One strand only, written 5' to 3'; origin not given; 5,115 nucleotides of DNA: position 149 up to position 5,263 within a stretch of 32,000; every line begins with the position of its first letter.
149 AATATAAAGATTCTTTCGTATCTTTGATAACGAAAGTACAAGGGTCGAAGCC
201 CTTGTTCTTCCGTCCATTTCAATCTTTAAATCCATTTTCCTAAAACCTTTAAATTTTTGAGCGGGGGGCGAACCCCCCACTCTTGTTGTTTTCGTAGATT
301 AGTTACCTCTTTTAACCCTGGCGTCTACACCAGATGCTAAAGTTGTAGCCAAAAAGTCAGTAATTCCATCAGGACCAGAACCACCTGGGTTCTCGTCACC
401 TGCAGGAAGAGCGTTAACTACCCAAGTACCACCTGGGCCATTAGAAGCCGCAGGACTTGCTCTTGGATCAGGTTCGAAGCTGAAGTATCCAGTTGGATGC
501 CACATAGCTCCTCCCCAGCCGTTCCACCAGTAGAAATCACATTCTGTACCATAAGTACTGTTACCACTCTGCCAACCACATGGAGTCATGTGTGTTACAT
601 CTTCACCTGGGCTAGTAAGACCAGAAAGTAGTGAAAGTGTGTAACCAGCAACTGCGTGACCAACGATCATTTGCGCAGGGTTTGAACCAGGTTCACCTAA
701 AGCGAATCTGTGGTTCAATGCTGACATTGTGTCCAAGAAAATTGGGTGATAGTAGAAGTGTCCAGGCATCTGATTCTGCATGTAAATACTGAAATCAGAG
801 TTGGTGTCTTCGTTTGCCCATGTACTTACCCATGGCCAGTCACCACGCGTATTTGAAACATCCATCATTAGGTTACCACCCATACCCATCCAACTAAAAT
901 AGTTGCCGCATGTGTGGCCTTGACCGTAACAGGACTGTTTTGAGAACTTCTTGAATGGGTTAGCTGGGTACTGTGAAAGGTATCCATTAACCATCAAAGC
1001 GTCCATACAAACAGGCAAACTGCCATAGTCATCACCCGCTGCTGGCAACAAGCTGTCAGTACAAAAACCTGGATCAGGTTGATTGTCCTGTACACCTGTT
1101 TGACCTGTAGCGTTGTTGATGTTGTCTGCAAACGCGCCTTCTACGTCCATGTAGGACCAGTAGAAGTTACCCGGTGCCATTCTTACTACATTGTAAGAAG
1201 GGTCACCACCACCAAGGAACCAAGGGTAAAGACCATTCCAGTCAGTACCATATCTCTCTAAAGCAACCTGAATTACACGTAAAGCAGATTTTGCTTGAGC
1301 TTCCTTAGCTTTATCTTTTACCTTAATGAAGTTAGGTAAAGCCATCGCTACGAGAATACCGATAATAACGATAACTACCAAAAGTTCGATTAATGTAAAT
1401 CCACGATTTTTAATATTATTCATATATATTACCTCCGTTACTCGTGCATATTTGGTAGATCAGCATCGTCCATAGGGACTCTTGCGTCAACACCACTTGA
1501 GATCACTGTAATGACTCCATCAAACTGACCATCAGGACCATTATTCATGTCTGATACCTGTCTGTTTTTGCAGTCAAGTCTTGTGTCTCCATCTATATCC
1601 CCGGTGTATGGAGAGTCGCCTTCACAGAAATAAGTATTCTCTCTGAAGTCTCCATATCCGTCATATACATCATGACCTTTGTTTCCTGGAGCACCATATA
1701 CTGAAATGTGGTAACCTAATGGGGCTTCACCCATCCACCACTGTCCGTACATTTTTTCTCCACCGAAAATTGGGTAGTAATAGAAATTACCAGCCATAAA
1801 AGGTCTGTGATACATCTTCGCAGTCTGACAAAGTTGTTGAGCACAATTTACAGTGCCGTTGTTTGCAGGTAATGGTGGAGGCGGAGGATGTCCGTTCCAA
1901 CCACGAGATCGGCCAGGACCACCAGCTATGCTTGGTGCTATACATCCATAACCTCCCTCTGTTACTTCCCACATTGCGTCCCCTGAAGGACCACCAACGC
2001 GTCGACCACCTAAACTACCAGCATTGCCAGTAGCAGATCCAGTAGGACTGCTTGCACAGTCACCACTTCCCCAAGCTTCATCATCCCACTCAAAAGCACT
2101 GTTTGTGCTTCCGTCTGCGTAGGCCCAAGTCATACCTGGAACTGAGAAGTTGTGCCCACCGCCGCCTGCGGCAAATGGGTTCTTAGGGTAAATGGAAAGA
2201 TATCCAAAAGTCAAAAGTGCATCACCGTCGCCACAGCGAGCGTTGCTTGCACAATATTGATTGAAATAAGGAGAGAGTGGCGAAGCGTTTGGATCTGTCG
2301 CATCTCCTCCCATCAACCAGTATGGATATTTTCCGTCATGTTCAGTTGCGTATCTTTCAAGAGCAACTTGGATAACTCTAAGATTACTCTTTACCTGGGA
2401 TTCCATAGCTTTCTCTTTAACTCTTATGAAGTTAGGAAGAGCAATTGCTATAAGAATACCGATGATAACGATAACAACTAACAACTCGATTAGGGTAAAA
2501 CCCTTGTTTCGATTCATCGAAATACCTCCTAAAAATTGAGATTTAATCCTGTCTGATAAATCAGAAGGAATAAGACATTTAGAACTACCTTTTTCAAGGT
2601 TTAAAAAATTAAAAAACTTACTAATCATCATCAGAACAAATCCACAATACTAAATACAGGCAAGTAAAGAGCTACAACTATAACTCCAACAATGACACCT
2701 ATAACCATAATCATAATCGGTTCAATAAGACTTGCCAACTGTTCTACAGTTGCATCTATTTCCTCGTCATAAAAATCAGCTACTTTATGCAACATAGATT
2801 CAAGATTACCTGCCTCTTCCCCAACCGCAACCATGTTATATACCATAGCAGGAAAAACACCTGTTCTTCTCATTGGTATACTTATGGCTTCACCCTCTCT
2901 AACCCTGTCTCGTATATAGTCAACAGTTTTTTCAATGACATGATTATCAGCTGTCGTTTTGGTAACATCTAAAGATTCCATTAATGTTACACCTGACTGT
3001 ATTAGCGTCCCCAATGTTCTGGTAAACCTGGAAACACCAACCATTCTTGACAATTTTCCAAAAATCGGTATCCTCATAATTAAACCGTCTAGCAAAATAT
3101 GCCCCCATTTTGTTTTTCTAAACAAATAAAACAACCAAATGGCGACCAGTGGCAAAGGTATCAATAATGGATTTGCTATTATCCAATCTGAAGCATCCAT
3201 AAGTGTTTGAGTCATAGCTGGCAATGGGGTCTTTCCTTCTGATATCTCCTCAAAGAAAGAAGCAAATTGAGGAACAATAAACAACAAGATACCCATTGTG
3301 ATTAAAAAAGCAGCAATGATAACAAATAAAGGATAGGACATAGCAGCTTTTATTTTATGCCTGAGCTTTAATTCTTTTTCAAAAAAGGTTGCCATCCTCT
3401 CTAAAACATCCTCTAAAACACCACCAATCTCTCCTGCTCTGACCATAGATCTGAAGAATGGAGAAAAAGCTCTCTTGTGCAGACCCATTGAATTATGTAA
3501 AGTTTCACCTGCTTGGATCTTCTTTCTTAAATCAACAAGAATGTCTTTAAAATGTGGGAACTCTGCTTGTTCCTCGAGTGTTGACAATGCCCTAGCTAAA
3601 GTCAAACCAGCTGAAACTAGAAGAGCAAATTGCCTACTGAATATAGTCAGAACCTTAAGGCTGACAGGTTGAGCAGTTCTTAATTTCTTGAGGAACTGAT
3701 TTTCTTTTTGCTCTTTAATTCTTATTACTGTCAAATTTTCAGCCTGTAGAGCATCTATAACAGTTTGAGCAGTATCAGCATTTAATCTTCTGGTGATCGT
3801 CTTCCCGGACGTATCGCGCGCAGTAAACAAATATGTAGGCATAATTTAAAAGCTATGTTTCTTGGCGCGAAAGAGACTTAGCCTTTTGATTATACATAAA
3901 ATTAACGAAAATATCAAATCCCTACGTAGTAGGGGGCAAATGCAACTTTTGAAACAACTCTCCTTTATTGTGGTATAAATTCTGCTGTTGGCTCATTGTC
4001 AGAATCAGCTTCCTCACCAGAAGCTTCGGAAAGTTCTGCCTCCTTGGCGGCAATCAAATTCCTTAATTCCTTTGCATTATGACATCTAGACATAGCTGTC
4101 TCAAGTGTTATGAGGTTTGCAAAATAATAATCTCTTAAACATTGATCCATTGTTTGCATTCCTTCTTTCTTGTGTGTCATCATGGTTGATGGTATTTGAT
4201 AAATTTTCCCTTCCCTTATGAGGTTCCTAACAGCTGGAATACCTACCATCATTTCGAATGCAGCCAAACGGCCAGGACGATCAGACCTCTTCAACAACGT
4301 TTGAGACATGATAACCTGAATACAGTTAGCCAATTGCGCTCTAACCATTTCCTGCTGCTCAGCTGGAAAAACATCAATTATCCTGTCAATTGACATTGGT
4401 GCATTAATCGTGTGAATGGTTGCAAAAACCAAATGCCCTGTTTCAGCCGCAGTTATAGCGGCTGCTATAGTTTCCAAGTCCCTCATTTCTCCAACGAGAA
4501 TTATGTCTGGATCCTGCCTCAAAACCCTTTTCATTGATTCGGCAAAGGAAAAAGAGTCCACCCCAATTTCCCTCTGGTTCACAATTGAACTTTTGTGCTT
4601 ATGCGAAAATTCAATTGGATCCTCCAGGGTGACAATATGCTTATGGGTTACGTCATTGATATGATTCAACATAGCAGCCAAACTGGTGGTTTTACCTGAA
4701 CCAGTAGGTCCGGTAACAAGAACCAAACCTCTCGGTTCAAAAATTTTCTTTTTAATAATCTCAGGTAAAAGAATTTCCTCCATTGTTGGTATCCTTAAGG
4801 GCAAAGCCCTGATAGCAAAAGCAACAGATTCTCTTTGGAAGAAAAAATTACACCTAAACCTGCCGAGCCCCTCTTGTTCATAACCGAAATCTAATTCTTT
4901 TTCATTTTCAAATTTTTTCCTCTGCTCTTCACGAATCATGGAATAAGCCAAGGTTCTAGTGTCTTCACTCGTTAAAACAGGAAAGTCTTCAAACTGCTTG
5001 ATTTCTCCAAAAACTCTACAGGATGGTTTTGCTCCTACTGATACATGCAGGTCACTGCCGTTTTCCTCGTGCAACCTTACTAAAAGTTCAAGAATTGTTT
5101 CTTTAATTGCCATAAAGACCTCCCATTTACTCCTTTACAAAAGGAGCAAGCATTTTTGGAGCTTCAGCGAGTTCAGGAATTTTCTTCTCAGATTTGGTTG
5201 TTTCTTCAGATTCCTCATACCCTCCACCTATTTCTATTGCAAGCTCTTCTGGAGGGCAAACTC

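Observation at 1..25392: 25-kb co-directional array fusing type IV pilus genes, MoxR/DUF58/transglutaminase, a glycan-assembly cluster and two lipoproteins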

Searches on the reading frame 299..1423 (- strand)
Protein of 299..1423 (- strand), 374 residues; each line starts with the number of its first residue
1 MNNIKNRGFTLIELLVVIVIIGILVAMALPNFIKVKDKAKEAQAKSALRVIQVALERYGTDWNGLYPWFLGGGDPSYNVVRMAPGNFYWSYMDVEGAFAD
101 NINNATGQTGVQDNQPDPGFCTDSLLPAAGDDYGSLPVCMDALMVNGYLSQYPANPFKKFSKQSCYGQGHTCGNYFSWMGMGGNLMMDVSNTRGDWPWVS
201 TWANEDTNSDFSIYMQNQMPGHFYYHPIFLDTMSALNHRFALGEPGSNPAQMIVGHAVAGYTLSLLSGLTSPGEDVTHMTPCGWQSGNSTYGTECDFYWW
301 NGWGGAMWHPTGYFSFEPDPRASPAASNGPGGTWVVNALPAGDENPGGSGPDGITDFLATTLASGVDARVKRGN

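Call 3: search_protein_families(library=pfam, proteins=[window:299-1423:-])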
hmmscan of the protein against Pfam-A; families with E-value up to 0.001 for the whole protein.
window:299-1423:- (374 aa): 1 family
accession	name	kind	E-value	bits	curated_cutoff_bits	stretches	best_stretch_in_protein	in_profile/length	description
PF07963.17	N_methyl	-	1.1e-09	37.9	21.2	1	5-29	3-27/27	Prokaryotic N-terminal methylation motif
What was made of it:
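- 299..1423 (-): Large pilin 2 (374 aa). It has a prepilin N-methylation motif, a GspG-like N-terminal helix and a GspG-like C-terminal DG…SGVDA loop. Pfam N_methyl 1.1e-9 (call 3).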

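Call 26: search_protein_families(library=ncbifam, proteins=[window:299-1423:-], max_evalue=0.01)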
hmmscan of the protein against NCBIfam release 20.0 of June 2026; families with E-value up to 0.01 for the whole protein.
window:299-1423:- (374 aa): 11 families
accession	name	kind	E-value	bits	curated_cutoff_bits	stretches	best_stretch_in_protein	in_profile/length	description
NF041775.1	typeIV_PilA_Myxo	equivalog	1.2e-14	54.8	400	1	3-54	7-58/214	type IV pilin protein PilA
TIGR01710.1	typeII_sec_gspG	equivalog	1.2e-13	51.2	88.85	1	7-67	1-60/134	type II secretion system major pseudopilin GspG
NF040999.1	pilin_ComGC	equivalog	5.1e-10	39.4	75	1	7-59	2-54/84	competence type IV pilus major pilin ComGC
NF041013.1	T4P_ComGE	equivalog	4e-09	36.5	49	1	5-58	2-56/83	competence type IV pilus minor pilin ComGE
TIGR02532.1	IV_pilin_GFxxxE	domain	8.5e-09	34.9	16.3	1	7-29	2-24/24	prepilin-type N-terminal cleavage/methylation domain-containing protein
TIGR01708.2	typeII_sec_gspH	equivalog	1.6e-08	34.8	80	1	7-45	2-37/169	type II secretion system minor pseudopilin GspH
NF007862.0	PRK10574.1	equivalog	1.2e-06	28.8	138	1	5-39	3-37/145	prepilin peptidase-dependent pilin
NF007800.0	PRK10506.1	equivalog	5.7e-05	23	158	1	3-48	5-50/163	prepilin peptidase-dependent protein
TIGR02596.1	TIGR02596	subfamily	6.9e-05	23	70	1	9-32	1-24/196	Verru_Chthon cassette protein D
NF038304.1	EPS_HpsC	equivalog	0.0041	16.7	200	1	5-47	19-61/318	hormogonium polysaccharide secretion pseudopilin HpsC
NF040982.1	ComGD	equivalog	0.0045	17.4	70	1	6-43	1-38/139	competence type IV pilus minor pilin ComGD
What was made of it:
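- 299..1423 (-): TIGR01710 GspG N-terminal match (call 26).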

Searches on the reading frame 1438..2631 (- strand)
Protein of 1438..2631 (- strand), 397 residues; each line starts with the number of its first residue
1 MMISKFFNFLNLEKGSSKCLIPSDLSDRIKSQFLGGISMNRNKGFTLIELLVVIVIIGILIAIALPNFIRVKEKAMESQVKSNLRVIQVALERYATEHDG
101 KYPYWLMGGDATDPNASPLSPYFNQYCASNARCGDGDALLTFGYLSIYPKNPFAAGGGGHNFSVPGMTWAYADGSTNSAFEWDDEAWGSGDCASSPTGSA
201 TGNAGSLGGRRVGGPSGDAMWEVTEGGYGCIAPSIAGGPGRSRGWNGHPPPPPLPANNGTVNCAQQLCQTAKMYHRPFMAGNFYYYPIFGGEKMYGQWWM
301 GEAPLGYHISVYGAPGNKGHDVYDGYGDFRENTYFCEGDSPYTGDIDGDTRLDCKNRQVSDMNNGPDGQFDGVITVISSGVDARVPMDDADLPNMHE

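Call 3: search_protein_families(library=pfam, proteins=[window:1438-2631:-])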
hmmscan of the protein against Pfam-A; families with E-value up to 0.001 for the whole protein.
window:1438-2631:- (397 aa): 1 family
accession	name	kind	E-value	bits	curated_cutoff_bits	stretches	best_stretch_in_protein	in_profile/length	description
PF07963.17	N_methyl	-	2.7e-10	39.8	21.2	1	39-65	1-27/27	Prokaryotic N-terminal methylation motif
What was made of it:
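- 1438..2517 (-): Large pilin 1 (359 aa from ATG 2517). The mechanical ORF extends to 2631. N_methyl 2.7e-10 (call 3).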

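Call 26: search_protein_families(library=ncbifam, proteins=[window:1438-2631:-], max_evalue=0.01)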
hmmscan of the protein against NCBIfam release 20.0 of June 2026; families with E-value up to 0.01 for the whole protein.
window:1438-2631:- (397 aa): 11 families
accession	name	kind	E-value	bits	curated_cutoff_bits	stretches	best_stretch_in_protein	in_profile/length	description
NF041775.1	typeIV_PilA_Myxo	equivalog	8.5e-15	55.3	400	1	40-99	8-67/214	type IV pilin protein PilA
TIGR01710.1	typeII_sec_gspG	equivalog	2.2e-13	50.4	88.85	1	43-105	1-62/134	type II secretion system major pseudopilin GspG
NF040999.1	pilin_ComGC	equivalog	2.2e-10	40.6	75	1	43-99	2-58/84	competence type IV pilus major pilin ComGC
TIGR02532.1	IV_pilin_GFxxxE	domain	7.3e-09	35.1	16.3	1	43-65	2-24/24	prepilin-type N-terminal cleavage/methylation domain-containing protein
NF007862.0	PRK10574.1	equivalog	4.8e-08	33.3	138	1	39-99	1-61/145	prepilin peptidase-dependent pilin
NF041013.1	T4P_ComGE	equivalog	8.4e-08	32.2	49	1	41-97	2-59/83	competence type IV pilus minor pilin ComGE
TIGR01708.2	typeII_sec_gspH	equivalog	1.7e-07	31.4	80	1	43-78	2-38/169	type II secretion system minor pseudopilin GspH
NF007800.0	PRK10506.1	equivalog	2.5e-05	24.2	158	1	38-98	4-64/163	prepilin peptidase-dependent protein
TIGR02596.1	TIGR02596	subfamily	0.00013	22.1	70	1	45-68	1-24/196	Verru_Chthon cassette protein D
NF040982.1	ComGD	equivalog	0.00054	20.4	70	1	42-84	1-47/139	competence type IV pilus minor pilin ComGD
NF038304.1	EPS_HpsC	equivalog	0.0027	17.3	200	1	39-90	17-69/318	hormogonium polysaccharide secretion pseudopilin HpsC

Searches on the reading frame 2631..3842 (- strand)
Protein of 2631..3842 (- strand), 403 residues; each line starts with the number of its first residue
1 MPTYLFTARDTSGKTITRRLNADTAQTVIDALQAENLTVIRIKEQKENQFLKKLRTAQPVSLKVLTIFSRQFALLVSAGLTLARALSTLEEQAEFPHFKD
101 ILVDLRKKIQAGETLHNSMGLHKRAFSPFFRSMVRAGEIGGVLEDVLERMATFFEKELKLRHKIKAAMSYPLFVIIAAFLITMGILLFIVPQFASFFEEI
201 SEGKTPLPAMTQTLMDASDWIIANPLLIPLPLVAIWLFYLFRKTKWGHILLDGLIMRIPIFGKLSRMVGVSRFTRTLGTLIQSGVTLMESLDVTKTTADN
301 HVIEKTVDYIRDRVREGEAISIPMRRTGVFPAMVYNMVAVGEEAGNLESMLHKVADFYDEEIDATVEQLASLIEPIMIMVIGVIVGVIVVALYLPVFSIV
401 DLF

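Call 3: search_protein_families(library=pfam, proteins=[window:2631-3842:-])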
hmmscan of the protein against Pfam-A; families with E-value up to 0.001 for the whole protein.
window:2631-3842:- (403 aa): 1 family
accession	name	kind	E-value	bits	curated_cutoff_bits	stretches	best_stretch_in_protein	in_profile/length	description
PF00482.28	T2SSF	-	7.1e-65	217.1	25.2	2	68-191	1-125/125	Type II secretion system (T2SS), protein F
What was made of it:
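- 2631..3842 (-): PilC platform protein. Pfam T2SSF 7e-65, two repeats (call 3).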

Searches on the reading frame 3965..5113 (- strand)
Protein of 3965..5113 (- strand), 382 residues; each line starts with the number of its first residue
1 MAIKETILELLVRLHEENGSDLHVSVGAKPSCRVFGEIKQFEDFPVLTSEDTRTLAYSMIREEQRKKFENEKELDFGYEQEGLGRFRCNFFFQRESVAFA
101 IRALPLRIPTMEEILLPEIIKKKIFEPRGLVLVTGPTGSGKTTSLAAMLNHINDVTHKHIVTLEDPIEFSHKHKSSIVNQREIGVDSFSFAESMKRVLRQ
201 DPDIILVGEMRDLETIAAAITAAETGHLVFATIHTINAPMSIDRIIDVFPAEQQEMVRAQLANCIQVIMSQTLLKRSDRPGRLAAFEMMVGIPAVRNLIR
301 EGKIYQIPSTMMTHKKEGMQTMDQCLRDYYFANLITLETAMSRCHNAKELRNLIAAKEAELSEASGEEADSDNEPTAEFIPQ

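Call 3: search_protein_families(library=pfam, proteins=[window:3965-5113:-])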
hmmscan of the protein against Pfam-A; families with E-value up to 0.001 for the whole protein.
window:3965-5113:- (382 aa): 4 families
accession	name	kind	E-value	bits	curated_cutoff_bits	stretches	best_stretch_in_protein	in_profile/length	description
PF00437.27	T2SSE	-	1.2e-44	152.9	24.9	1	120-277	134-281/370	Type II/IV secretion system protein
PF13191.12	AAA_16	-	0.00014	22.8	32.6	1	124-155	19-51/167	AAA ATPase domain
PF13401.12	AAA_22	-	0.00016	22.5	27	1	128-162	5-38/130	AAA domain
PF25199.1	nSTAND_NTPase5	-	0.00021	21.6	34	1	115-174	28-87/145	Novel STAND NTPase 5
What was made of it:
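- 3965..5113 (-): PilT retraction ATPase. Pfam T2SSE 1.2e-44 (call 3).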
